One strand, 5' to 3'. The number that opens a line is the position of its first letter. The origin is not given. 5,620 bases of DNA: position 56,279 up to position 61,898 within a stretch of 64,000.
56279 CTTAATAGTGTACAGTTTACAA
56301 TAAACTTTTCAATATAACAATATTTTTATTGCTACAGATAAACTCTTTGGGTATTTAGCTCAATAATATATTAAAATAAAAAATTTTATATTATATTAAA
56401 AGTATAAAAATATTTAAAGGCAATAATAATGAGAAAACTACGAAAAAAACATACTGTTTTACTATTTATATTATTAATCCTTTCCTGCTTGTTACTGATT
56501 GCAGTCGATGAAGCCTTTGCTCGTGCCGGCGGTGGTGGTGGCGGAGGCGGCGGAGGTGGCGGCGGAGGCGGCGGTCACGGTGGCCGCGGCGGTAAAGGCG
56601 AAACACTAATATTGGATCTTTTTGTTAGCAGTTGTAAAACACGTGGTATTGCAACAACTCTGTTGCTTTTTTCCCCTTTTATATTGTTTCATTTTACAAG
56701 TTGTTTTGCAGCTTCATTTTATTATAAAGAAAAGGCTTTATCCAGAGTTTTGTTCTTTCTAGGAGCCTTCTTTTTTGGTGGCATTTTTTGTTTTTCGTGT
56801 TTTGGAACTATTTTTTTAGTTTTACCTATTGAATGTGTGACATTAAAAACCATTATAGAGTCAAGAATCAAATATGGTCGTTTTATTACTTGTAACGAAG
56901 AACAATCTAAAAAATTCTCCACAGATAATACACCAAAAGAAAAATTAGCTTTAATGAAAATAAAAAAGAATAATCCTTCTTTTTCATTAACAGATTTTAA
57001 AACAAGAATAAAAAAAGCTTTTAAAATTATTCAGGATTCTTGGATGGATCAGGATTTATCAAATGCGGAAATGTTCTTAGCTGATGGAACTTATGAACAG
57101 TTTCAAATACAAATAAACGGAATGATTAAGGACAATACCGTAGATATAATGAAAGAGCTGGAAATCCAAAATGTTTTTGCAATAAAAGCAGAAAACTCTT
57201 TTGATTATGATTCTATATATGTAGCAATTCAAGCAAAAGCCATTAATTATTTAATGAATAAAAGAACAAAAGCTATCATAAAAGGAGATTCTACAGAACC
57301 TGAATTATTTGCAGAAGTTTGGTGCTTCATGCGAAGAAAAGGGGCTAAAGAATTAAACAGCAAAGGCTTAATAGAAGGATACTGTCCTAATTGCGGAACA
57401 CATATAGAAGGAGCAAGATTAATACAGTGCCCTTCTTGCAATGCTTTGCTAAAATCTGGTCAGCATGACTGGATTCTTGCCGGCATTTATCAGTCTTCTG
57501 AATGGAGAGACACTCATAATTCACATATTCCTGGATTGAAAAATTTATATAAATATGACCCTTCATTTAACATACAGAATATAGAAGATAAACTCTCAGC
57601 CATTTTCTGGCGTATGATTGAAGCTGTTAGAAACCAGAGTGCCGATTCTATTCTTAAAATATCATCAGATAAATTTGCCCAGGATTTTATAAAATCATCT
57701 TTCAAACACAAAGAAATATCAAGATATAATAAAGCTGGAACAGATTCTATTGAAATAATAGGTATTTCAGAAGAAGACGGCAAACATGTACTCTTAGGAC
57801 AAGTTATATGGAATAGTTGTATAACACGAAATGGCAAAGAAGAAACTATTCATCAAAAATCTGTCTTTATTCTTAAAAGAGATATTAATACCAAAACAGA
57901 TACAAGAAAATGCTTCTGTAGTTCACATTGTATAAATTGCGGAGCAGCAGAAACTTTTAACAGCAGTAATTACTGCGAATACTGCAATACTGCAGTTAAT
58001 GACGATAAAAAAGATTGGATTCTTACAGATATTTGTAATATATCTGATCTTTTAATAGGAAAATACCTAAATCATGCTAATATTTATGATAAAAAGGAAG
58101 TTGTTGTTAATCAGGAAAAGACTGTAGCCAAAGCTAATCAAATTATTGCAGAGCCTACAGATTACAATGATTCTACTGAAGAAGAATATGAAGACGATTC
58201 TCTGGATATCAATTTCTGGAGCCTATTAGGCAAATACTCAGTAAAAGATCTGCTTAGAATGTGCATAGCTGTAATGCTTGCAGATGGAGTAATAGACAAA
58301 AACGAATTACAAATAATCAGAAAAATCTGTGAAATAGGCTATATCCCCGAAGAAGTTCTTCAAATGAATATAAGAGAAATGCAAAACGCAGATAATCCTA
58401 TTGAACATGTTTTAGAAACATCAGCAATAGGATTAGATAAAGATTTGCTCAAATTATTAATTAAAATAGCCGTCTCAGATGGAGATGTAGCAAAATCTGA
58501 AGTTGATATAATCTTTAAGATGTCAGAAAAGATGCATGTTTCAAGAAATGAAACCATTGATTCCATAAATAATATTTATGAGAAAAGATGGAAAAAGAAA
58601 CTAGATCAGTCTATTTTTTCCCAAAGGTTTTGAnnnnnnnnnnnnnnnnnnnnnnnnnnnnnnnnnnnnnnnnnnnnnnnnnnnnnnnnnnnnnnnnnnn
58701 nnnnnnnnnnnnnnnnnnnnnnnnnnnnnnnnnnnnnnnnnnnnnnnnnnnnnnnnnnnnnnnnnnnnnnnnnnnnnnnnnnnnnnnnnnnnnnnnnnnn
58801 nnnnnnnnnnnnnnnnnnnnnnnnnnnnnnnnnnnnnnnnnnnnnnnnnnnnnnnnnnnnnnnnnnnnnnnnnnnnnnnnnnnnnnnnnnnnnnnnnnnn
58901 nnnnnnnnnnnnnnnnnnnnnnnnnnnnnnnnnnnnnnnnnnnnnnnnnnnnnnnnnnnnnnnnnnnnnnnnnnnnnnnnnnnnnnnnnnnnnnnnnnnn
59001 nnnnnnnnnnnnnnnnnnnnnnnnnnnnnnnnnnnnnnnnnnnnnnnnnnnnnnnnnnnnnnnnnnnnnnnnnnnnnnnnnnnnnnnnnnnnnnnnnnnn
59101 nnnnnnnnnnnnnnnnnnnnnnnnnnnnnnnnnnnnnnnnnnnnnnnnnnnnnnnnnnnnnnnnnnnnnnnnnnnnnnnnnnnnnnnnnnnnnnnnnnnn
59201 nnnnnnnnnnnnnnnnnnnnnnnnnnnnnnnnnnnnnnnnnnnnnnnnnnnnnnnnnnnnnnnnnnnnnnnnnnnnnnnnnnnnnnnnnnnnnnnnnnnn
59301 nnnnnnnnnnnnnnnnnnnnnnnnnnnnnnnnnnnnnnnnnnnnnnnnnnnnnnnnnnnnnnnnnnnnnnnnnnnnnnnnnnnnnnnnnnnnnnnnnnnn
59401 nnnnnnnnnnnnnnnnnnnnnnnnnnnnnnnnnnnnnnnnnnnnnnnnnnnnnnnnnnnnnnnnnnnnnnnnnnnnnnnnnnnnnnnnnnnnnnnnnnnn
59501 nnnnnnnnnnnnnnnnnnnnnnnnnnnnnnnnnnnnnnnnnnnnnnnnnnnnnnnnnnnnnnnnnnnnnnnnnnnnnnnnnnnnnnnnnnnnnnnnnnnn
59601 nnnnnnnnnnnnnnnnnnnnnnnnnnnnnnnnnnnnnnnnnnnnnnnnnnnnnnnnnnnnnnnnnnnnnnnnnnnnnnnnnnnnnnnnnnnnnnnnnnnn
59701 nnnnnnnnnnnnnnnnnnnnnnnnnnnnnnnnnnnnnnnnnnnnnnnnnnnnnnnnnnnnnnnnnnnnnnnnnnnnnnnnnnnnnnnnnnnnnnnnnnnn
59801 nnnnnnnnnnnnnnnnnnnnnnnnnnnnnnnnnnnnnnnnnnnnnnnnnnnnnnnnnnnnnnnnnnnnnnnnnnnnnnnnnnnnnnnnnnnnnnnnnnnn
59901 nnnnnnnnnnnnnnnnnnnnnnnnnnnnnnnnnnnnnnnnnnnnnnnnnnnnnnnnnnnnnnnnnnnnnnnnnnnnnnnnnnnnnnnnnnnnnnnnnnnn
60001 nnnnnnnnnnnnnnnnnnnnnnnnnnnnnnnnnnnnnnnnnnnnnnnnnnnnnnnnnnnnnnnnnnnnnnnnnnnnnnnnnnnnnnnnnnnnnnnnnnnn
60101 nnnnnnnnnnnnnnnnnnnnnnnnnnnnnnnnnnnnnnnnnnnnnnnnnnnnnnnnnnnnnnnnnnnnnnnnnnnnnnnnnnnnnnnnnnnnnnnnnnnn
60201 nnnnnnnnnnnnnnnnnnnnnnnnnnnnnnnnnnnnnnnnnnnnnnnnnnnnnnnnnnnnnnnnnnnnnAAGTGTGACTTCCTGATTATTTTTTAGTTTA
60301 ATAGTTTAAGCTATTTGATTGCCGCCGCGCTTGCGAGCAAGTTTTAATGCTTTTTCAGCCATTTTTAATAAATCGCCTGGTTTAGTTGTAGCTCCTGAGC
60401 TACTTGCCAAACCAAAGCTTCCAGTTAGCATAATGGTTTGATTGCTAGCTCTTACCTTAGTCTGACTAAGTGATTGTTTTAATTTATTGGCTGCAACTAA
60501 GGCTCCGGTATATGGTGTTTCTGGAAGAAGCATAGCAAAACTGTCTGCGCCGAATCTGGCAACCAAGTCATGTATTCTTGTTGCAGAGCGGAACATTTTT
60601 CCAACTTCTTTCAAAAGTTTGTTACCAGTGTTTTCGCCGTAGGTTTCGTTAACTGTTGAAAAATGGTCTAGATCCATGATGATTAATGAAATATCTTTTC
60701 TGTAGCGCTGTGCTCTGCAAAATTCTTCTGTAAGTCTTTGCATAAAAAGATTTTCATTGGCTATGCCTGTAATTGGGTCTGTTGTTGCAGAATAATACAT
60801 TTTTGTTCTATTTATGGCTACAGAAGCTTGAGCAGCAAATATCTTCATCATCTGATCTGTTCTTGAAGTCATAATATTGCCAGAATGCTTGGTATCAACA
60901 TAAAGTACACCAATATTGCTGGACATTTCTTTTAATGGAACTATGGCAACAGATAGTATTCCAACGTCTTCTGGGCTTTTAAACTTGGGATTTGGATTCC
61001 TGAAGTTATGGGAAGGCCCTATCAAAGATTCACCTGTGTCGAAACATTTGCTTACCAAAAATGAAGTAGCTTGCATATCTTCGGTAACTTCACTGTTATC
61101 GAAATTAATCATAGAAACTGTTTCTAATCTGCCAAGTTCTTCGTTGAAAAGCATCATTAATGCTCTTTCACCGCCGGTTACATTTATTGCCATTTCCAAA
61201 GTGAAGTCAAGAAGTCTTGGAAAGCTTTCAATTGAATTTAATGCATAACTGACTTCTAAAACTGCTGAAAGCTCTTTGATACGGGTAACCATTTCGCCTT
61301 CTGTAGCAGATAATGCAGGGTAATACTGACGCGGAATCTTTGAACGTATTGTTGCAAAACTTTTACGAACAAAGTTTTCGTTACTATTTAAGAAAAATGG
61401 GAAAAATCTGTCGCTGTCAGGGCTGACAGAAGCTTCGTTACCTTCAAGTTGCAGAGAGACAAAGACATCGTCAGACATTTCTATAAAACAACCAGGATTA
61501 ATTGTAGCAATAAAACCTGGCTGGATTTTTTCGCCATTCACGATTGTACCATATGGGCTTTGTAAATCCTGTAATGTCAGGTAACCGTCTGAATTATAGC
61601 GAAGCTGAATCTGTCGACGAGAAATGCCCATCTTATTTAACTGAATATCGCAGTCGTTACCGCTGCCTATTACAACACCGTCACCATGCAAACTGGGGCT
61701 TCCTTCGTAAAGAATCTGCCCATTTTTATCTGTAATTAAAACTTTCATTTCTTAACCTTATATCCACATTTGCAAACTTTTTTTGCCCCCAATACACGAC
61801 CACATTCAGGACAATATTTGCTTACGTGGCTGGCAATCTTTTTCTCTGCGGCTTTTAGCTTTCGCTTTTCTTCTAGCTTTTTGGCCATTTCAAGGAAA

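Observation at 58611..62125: Three-gene operon: zinc-ribbon protein, then FHA-GAF-degenerate-GGDEF, then coiled-coil/DUF2325-like protein; a signalling/effector module of unknown function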

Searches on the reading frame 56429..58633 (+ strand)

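Call 3: search_protein_families(library=pfam, proteins=[window:56429-58633:+], max_evalue=0.1)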
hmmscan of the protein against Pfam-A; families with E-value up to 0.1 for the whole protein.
window:56429-58633:+ (734 aa): 4 families
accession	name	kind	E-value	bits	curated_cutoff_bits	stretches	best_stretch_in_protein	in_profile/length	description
PF04280.21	Tim44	-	7.4e-21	75.2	29.6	1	174-306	4-135/147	Tim44-like domain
PF05099.18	TerB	-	1.7e-10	41.7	24.4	2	606-642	75-111/118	Tellurite resistance protein TerB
PF04391.17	DUF533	-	0.00093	19.2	29.6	0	670-708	70-108/178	Protein of unknown function (DUF533)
PF12773.13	DZR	-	0.02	15.5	27.3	1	318-343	14-36/45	Double zinc ribbon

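Call 4: search_protein_families(library=ncbifam, proteins=[window:56429-58633:+], max_evalue=0.1)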
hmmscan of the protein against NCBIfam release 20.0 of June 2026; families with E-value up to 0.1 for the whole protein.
window:56429-58633:+ (734 aa): 4 families
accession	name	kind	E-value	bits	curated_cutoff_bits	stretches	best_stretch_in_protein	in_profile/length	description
NF033779.0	Tim44_TimA_adap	subfamily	1.2e-13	51.5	80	1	163-308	59-207/215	Tim44/TimA family putative adaptor protein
NF033778.1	trans_TimA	equivalog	6e-05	22.7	200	1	162-308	45-185/198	TIM44-related membrane protein TimA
NF006948.0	PRK09430.1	equivalog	0.00061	19.5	162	0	671-715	130-174/267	co-chaperone DjlA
NF041471.1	phage_reg_YmfL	equivalog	0.038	13.7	90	0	610-632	101-123/143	YmfL family putative regulatory protein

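Call 5: search_protein_families(library=padloc, proteins=[window:56429-58633:+], max_evalue=0.1)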
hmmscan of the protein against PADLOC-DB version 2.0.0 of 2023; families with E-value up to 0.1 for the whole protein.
window:56429-58633:+ (734 aa): 0 families

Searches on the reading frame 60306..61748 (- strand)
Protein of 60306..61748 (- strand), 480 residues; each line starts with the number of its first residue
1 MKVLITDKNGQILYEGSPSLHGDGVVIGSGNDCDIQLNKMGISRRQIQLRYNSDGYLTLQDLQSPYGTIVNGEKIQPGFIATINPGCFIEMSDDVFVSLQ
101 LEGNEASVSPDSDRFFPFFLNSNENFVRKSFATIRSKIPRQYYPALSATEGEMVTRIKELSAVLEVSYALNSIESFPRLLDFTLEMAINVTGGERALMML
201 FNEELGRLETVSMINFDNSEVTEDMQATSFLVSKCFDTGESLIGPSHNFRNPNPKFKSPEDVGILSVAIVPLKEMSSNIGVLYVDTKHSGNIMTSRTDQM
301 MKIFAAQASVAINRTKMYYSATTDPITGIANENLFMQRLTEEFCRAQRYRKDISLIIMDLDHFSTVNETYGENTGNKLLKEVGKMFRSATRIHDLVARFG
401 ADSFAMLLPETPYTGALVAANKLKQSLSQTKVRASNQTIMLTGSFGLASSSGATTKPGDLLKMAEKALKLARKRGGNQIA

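Call 3: search_protein_families(library=pfam, proteins=[window:60306-61748:-], max_evalue=0.1)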
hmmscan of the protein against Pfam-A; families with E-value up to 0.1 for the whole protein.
window:60306-61748:- (480 aa): 7 families
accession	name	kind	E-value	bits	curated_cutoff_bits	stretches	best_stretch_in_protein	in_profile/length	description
PF00990.26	GGDEF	-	6e-35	120.8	23.8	1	321-478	1-161/161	Diguanylate cyclase, GGDEF domain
PF00498.31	FHA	-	4.2e-13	50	20.7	1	25-90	1-65/67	FHA domain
PF16697.10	Yop-YscD_cpl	-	1.1e-08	35.6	33.2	1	19-90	13-82/94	Inner membrane component of T3SS, cytoplasmic domain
PF24898.2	GGDEF_GdpP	-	2e-07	31.8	30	1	359-480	2-117/126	Cyclic-di-AMP phosphodiesterase GdpP-like, GGDEF domain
PF13185.12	GAF_2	-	2.7e-06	28.1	28.6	1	175-312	3-135/136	GAF domain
PF01590.32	GAF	-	4.5e-05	24.4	22.4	1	178-312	4-133/133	GAF domain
PF13492.12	GAF_3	-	0.0002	22.2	27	1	178-313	4-128/129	GAF domain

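Call 4: search_protein_families(library=ncbifam, proteins=[window:60306-61748:-], max_evalue=0.1)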
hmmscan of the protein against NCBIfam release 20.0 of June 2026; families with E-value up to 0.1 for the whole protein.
window:60306-61748:- (480 aa): 28 families (the best 25 are shown)
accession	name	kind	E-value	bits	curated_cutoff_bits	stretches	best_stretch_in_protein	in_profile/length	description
TIGR00254.1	GGDEF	domain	3.5e-37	127.7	37.4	1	320-479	4-164/168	diguanylate cyclase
NF038266.1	diguan_SiaD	equivalog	8.3e-34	117.1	290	1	316-478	89-251/252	biofilm regulation diguanylate cyclase SiaD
NF041606.1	dguan_cyc_DgcA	equivalog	2.2e-33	115.7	370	1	269-479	125-336/340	diguanylate cyclase DgcA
NF007135.0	PRK09581.1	equivalog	3.7e-31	108.4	474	1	317-479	288-452/457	PleD family two-component system response regulator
NF047654.1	DiguCycDgcRLepto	equivalog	5.2e-29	101.1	500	1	300-479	113-293/295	diguanylate cyclase DgcR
NF007423.1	PRK09966.1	equivalog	1.6e-26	93.1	325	1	305-467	223-385/390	diguanylate cyclase DgcN/YfiN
NF051473.1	DigCycDgcsShew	equivalog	8.3e-24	84.5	400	1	294-477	108-286/291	diguanylate cyclase DgcS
NF045675.1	PhdiestaseDibA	equivalog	2.5e-23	82.3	980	1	300-477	182-359/623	phosphodiesterase DibA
NF007380.0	PRK09894.1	equivalog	4.4e-23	82.1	256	1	309-479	117-284/296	diguanylate cyclase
NF007599.0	PRK10245.1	equivalog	8.8e-23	80.4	402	1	310-478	199-366/371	diguanylate cyclase AdrA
NF007298.0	PRK09776.1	equivalog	7.5e-21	73.8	1135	1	316-477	679-840/1111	diguanylate cyclase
NF011955.1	PRK15426.1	equivalog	3.7e-19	68.3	408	1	316-479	393-558/564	cellulose biosynthesis regulator diguanylate cyclase DgcQ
NF050064.1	BlResRespRegCbrR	equivalog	1.1e-17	64.1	600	1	320-479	253-411/415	bile resistance response regulator CbrR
NF053781.1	cdiGMPphdstlr2612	equivalog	1.2e-15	56.3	1600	1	315-474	834-994/1268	Tlr1612 family c-di-GMP phosphodiesterase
NF008467.0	PRK11359.1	equivalog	6.6e-15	54.2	857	1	297-478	348-527/800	oxygen-sensing cyclic-di-GMP phosphodiesterase DosP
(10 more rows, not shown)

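Call 5: search_protein_families(library=padloc, proteins=[window:60306-61748:-], max_evalue=0.1)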
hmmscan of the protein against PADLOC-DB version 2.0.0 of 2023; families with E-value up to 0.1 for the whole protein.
window:60306-61748:- (480 aa): 1 family
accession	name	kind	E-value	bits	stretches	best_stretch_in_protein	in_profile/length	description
PDLC01889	CARF4--CARF_PDDEXK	-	0.0056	13.9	1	185-240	79-134/367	-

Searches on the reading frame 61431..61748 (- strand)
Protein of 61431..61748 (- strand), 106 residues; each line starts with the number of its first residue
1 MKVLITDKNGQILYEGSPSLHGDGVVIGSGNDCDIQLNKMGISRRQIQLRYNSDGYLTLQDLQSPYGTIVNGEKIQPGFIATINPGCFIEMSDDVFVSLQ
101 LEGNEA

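Call 88: search_solved_structures(query=window:61431-61748:-, max_evalue=0.01, show_alignments=4)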
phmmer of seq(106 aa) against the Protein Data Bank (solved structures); distinct sequences matched with E-value up to 0.01: 6.
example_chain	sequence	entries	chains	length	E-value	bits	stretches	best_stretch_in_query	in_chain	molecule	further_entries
2lc1_A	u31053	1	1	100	1.7e-05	28.2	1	23-80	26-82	Putative uncharacterized protein TB39.8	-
3po8_A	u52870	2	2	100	1.7e-05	28.2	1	23-80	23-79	Putative uncharacterized protein TB39.8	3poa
3oun_A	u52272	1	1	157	3.4e-05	27.3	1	23-79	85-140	Putative uncharacterized protein TB39.8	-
3gqs_A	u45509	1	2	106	0.0004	23.8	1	24-79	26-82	Adenylate cyclase-like protein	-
6c4u_B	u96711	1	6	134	0.0063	20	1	28-91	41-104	Forkhead-associated 1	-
1uht_A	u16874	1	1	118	0.009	19.5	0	30-93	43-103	expressed protein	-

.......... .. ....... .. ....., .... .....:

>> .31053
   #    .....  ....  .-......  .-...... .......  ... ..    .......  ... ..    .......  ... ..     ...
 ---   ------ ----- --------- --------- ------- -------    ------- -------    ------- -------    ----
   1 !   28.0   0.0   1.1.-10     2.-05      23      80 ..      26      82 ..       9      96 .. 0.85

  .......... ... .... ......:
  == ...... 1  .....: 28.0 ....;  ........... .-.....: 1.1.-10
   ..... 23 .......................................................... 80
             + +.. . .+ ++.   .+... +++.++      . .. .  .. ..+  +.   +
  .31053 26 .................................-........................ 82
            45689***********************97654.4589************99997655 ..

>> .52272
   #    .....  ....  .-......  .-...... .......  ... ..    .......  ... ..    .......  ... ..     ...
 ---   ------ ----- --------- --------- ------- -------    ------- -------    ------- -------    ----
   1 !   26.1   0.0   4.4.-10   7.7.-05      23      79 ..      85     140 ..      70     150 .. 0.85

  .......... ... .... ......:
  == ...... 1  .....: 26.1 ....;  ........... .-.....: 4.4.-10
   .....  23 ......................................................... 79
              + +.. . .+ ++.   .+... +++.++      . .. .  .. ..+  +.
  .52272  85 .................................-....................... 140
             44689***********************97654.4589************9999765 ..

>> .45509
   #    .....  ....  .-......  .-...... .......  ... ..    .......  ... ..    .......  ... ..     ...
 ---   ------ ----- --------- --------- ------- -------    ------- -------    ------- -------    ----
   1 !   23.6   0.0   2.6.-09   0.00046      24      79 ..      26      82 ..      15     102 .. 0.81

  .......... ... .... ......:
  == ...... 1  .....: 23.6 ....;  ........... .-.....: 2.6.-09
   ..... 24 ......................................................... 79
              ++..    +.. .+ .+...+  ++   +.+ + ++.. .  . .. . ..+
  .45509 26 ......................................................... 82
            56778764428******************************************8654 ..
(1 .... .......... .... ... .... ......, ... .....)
